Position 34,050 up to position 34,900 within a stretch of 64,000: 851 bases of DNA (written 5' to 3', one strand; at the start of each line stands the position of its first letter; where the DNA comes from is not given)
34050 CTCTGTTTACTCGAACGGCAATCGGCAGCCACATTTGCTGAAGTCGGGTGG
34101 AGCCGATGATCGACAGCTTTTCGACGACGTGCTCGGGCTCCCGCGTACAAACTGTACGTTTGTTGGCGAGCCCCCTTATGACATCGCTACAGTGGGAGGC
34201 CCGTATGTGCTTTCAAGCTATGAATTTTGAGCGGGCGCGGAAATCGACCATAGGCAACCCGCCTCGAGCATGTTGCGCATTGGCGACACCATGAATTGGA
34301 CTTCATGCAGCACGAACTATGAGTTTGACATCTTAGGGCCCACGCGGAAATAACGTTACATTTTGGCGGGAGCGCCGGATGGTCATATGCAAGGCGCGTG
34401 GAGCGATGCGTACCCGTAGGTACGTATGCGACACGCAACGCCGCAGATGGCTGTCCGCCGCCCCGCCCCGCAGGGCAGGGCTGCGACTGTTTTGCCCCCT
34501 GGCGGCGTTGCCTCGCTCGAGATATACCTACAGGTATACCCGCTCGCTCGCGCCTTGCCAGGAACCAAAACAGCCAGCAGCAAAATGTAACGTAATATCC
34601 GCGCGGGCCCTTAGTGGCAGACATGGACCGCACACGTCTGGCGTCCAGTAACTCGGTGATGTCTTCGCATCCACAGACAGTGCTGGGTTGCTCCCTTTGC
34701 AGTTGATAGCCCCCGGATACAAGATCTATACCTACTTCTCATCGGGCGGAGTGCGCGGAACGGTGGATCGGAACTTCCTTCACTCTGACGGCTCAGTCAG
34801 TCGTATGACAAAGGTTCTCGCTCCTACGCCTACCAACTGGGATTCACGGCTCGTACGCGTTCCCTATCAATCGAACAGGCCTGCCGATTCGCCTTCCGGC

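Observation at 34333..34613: Tourist/Harbinger-like bacterial MITE with a pseudo-palindromic body, inserted in a pilin-like gene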

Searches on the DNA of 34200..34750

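Call 10: search_rna_families(source=window, start=34200, end=34750, threshold=evalue, max_evalue=1)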
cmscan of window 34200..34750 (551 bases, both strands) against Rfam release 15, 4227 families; matches with E-value up to 1: 0.
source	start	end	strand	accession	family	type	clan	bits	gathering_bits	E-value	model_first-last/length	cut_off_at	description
